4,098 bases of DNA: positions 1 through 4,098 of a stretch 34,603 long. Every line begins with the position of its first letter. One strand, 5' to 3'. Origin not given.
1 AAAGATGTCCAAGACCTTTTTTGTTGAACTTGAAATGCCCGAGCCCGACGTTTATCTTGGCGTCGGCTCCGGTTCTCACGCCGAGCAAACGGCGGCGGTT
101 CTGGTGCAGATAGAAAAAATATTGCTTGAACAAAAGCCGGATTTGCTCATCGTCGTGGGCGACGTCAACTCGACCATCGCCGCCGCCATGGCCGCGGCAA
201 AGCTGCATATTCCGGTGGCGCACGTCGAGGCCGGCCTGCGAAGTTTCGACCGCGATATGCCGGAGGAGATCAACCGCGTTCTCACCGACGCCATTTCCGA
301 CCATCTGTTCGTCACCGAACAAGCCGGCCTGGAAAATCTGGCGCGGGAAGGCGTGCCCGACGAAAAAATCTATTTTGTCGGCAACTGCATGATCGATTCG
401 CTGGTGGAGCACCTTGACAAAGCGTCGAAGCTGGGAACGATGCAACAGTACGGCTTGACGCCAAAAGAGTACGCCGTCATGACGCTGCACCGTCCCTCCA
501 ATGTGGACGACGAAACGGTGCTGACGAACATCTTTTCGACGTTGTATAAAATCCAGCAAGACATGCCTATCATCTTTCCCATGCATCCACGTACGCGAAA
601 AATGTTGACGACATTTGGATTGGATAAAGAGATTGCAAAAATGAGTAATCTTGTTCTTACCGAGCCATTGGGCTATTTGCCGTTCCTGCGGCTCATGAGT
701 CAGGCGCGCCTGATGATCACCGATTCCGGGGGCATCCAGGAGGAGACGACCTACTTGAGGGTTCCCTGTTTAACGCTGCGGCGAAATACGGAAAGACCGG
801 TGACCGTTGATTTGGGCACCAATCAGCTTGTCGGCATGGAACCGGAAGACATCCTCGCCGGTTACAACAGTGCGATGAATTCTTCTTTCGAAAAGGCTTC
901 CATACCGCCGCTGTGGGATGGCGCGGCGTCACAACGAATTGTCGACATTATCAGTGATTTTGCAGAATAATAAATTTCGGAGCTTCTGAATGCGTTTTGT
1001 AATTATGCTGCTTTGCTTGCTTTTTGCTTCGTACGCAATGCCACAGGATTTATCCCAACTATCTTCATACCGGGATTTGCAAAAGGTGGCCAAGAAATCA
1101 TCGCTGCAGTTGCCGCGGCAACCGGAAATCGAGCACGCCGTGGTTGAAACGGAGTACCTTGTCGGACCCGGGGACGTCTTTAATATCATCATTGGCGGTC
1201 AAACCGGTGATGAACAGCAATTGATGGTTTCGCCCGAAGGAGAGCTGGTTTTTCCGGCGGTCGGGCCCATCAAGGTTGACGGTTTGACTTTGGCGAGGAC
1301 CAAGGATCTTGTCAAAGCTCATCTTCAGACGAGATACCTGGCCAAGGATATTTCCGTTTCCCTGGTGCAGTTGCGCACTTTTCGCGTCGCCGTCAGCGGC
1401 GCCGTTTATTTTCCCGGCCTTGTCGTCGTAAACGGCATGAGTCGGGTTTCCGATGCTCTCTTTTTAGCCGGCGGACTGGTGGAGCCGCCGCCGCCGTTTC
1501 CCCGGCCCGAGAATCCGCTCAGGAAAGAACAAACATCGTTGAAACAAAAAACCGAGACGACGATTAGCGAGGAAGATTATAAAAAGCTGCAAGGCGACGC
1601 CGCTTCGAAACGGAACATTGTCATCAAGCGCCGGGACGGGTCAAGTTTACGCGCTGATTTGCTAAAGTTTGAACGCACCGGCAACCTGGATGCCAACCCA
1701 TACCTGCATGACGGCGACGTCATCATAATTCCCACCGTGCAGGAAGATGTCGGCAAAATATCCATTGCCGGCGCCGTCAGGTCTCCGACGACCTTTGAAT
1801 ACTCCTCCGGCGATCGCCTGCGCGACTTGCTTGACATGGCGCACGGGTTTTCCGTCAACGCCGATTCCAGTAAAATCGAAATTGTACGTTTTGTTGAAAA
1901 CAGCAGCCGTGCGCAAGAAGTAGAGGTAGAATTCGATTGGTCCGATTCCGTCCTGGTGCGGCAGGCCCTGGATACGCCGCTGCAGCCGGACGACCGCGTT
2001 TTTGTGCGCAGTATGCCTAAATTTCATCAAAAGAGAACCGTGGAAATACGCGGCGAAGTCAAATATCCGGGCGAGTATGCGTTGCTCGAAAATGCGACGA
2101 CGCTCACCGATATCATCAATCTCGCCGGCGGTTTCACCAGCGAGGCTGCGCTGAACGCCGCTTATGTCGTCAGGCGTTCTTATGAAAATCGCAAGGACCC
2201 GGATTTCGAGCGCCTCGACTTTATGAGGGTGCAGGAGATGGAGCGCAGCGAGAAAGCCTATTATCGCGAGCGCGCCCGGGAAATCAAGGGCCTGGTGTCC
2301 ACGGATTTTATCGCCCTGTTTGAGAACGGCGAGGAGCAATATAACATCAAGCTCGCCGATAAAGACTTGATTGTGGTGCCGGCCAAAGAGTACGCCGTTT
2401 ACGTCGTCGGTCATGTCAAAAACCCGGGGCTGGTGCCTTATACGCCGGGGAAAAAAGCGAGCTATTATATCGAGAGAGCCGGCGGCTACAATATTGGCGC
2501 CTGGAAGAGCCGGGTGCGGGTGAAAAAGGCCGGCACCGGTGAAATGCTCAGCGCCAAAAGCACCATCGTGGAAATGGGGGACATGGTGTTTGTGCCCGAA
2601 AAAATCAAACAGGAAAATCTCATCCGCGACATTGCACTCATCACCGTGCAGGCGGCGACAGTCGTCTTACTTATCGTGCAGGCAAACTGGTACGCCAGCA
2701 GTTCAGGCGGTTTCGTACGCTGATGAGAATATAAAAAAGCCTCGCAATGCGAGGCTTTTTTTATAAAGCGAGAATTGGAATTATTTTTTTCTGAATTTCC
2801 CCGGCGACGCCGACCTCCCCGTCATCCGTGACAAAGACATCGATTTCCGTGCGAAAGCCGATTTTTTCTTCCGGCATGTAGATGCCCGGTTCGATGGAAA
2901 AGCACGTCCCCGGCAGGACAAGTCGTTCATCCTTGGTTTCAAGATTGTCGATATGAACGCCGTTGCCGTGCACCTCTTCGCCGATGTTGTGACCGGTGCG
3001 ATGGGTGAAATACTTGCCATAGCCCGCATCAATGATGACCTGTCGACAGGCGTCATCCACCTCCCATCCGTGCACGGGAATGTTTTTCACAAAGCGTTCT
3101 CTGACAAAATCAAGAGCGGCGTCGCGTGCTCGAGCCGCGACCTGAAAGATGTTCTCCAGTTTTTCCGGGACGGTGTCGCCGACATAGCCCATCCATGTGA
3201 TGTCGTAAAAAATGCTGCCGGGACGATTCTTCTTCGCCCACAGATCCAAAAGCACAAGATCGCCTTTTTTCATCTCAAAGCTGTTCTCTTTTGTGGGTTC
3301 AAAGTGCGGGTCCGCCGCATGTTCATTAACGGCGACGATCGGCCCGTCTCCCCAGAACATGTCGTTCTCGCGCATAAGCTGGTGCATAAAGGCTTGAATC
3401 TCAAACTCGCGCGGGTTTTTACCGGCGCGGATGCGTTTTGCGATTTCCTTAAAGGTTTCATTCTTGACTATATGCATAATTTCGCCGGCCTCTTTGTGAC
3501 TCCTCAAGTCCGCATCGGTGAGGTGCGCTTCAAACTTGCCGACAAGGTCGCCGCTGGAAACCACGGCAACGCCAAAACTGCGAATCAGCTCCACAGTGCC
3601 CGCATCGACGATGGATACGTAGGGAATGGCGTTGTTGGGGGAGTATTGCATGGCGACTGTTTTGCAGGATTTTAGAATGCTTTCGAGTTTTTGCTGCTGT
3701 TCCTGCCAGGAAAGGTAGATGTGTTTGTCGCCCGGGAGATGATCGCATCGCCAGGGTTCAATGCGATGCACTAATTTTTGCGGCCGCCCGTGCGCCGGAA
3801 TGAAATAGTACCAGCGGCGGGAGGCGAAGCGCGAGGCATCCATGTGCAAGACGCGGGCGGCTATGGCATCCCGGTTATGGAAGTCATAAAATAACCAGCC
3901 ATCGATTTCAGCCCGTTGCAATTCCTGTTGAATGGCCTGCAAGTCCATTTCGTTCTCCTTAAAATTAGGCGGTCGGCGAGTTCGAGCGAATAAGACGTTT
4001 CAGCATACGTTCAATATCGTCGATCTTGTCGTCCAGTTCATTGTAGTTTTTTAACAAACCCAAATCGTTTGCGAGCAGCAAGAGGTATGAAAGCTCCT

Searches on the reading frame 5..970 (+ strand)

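Call 79: search_protein_families(library=pfam, proteins=[window:5-970:+], max_evalue=0.00001)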
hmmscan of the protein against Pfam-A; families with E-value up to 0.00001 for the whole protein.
window:5-970:+ (321 aa): 1 family
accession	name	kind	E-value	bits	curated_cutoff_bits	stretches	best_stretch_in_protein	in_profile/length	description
PF02350.25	Epimerase_2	-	5.2e-102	341.7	30.6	1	1-316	24-346/347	UDP-N-acetylglucosamine 2-epimerase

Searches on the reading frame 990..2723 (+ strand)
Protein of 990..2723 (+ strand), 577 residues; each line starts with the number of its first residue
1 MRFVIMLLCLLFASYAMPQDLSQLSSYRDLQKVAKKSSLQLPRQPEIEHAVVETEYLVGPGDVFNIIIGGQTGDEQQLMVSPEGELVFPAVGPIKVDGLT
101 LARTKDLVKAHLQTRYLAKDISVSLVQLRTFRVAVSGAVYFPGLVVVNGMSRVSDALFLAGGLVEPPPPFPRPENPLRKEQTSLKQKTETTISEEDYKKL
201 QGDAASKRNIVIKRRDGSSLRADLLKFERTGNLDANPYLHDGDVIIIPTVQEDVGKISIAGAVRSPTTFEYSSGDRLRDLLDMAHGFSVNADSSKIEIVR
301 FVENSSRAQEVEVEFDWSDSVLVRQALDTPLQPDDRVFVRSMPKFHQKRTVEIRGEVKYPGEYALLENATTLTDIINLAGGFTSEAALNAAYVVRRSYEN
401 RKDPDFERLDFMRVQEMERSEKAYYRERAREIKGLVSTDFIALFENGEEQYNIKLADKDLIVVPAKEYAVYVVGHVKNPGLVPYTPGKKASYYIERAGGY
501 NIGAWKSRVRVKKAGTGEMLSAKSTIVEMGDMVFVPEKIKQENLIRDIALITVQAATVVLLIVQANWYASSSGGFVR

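Call 79: search_protein_families(library=pfam, proteins=[window:990-2723:+], max_evalue=0.00001)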
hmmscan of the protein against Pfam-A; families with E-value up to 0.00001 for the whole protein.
window:990-2723:+ (577 aa): 3 families
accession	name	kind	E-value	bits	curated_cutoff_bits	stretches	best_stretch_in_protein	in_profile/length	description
PF10531.15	SLBB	-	4.1e-32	110.2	27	3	470-516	2-47/55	SLBB domain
PF22461.2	SLBB_2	-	2.2e-26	92.2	27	1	351-397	3-50/79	SLBB domain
PF02563.21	Poly_export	-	2.1e-13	50.7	28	1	52-124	3-73/77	Polysaccharide biosynthesis/export protein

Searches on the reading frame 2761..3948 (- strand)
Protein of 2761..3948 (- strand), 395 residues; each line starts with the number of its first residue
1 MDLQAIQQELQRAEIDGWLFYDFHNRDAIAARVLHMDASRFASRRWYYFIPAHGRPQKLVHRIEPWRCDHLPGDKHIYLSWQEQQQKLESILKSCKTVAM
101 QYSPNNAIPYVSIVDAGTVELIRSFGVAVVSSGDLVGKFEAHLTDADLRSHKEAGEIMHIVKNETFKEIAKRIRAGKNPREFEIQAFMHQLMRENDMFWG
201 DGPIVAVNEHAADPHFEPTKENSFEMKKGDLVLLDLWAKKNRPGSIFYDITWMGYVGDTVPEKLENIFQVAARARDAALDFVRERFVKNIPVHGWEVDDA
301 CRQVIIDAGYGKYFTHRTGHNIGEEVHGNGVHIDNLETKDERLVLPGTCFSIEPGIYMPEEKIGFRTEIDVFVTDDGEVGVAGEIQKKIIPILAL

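Call 79: search_protein_families(library=pfam, proteins=[window:2761-3948:-], max_evalue=0.00001)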
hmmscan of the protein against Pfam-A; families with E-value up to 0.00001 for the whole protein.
window:2761-3948:- (395 aa): 1 family
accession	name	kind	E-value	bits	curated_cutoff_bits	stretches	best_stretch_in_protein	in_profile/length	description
PF00557.29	Peptidase_M24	-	3.7e-39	135.1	23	1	153-375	5-208/208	Metallopeptidase family M24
